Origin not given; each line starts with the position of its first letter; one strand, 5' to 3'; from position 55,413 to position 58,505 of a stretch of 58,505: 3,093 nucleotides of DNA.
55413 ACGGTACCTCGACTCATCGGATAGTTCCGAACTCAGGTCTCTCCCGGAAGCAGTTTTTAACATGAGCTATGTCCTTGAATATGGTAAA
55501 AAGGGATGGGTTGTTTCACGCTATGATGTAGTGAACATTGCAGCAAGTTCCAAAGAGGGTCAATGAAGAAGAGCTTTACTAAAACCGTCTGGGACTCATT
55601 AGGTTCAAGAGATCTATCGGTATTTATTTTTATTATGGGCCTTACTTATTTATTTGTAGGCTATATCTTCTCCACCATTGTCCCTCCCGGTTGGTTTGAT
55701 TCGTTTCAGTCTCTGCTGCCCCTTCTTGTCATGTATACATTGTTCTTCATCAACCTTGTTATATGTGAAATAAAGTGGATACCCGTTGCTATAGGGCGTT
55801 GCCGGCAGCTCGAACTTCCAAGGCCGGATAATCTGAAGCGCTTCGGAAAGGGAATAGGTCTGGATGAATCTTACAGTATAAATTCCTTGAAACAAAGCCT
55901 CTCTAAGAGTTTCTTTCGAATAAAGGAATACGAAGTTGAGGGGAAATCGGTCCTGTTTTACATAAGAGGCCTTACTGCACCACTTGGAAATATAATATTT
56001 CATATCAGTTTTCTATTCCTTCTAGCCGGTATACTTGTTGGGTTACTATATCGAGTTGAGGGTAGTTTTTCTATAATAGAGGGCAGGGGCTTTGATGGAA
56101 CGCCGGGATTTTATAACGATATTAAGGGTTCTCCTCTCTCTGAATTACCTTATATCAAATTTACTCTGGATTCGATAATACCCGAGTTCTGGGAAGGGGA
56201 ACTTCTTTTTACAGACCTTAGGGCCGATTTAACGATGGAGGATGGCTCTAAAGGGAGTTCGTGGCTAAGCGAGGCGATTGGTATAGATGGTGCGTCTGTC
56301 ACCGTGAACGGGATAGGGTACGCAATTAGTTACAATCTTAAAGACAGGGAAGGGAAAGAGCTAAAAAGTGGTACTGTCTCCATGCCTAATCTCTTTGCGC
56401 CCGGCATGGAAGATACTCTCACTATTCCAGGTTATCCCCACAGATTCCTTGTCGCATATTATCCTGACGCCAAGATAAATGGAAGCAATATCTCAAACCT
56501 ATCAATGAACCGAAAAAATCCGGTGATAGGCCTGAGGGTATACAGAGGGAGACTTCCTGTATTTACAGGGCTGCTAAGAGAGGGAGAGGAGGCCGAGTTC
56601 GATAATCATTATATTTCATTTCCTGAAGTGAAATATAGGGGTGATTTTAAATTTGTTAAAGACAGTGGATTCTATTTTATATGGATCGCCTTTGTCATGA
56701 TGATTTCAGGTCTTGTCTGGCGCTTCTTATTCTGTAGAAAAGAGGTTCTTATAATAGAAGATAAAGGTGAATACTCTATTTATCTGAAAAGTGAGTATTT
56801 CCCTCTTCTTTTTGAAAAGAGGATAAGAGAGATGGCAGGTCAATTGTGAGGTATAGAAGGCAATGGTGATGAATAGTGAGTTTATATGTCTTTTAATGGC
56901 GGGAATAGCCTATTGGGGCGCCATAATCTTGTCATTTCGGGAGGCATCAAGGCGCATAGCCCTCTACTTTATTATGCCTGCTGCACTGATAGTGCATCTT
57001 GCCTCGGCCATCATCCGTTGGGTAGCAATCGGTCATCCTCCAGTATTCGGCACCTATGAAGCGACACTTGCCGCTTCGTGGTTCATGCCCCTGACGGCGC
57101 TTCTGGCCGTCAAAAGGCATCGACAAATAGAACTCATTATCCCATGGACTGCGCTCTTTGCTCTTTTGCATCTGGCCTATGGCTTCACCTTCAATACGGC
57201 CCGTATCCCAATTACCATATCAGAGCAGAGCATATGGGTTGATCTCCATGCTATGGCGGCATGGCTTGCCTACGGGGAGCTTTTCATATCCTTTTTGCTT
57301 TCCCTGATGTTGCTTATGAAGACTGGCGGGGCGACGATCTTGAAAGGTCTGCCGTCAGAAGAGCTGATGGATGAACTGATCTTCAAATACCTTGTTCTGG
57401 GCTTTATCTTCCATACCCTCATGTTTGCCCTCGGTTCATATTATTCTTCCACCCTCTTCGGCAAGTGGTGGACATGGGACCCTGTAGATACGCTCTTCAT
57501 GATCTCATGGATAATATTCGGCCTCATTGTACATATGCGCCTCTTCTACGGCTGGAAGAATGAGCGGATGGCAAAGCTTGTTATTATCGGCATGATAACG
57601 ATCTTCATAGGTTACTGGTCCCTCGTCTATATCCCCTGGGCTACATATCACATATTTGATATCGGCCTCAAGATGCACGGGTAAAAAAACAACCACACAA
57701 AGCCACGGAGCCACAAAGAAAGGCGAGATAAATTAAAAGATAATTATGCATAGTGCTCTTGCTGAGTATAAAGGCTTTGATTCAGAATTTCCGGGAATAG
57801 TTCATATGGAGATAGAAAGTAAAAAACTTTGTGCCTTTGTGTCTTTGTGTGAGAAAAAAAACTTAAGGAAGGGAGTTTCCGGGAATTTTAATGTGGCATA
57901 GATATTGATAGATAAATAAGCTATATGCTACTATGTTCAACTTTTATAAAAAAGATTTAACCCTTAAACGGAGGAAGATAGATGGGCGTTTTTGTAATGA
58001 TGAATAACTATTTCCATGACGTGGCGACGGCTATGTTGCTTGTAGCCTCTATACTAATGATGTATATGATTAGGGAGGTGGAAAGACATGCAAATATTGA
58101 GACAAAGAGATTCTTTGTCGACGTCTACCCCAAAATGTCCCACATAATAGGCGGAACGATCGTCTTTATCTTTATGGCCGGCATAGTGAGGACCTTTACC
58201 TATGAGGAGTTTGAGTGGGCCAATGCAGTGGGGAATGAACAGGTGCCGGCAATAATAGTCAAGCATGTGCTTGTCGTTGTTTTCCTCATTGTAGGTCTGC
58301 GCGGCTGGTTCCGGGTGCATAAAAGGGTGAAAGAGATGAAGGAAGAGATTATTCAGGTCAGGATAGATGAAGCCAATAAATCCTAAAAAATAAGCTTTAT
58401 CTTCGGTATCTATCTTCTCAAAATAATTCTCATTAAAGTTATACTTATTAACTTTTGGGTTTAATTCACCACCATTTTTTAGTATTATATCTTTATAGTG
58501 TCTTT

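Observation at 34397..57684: Candidate electron-conduit supercluster: scaffold protein + three secreted multihaem cytochromes (up to about 79 haem motifs) + its own duplicated maturation machinery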

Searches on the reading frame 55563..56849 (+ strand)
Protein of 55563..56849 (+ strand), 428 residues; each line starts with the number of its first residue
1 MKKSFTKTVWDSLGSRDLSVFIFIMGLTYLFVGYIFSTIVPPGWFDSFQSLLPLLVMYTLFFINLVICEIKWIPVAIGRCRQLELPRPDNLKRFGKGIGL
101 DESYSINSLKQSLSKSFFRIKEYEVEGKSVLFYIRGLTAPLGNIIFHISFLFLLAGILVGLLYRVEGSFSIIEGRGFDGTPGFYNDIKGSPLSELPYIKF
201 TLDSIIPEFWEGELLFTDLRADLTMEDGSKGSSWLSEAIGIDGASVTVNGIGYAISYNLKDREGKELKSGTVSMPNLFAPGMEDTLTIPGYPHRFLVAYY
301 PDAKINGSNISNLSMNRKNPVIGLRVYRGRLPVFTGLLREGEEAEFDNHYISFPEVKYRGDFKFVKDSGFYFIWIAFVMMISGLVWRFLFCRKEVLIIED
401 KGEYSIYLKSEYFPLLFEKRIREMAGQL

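Call 6: search_protein_families(library=pfam, proteins=[window:55563-56849:+], max_evalue=0.01)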
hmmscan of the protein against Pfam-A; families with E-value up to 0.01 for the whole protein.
window:55563-56849:+ (428 aa): 1 family
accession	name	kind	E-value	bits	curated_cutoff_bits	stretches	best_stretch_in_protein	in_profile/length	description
PF05140.19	ResB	-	2.2e-23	83.3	24.6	2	55-230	60-239/486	ResB-like family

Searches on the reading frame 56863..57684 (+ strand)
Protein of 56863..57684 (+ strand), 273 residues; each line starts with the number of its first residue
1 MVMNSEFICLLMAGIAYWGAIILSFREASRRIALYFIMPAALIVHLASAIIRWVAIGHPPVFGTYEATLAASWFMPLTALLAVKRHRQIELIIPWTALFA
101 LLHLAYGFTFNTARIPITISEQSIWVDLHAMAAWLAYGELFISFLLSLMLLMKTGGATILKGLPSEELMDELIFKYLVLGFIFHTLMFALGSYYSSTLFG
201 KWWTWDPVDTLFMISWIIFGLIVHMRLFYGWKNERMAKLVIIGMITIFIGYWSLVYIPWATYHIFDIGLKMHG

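Call 6: search_protein_families(library=pfam, proteins=[window:56863-57684:+], max_evalue=0.01)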
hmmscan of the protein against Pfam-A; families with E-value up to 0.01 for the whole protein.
window:56863-57684:+ (273 aa): 1 family
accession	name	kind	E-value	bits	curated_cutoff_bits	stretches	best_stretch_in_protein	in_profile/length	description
PF01578.25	Cytochrom_C_asm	-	1.5e-24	87.3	29.9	1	64-253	4-203/212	Cytochrome C assembly protein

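Call 56: search_protein_families(library=ncbifam, proteins=[window:56863-57684:+], max_evalue=0.01)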
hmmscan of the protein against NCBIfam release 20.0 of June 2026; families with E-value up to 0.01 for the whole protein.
window:56863-57684:+ (273 aa): 1 family
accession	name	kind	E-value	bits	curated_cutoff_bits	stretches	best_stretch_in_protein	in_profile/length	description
TIGR03144.1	cytochr_II_ccsB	equivalog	5.7e-29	101.6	187.6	1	40-253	4-240/252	c-type cytochrome biogenesis protein CcsB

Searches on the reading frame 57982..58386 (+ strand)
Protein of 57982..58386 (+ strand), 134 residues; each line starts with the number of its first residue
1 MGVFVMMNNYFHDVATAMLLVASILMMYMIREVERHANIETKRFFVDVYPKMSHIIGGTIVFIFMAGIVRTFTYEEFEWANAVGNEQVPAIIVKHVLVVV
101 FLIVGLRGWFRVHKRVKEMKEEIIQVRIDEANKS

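Call 6: search_protein_families(library=pfam, proteins=[window:57982-58386:+], max_evalue=0.01)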
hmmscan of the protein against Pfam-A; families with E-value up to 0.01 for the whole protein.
window:57982-58386:+ (134 aa): 2 families
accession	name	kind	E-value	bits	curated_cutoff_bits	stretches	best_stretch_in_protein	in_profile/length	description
PF07332.16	Phage_holin_3_6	-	0.00018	22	28.4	0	55-126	39-108/116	Putative Actinobacterial Holin-X, holin superfamily III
PF05425.18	CopD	-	0.0089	16.8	32.1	1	53-119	8-73/105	Copper resistance protein D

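Call 56: search_protein_families(library=ncbifam, proteins=[window:57982-58386:+], max_evalue=0.01)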
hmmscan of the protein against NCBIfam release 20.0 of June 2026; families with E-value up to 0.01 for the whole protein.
window:57982-58386:+ (134 aa): 0 families
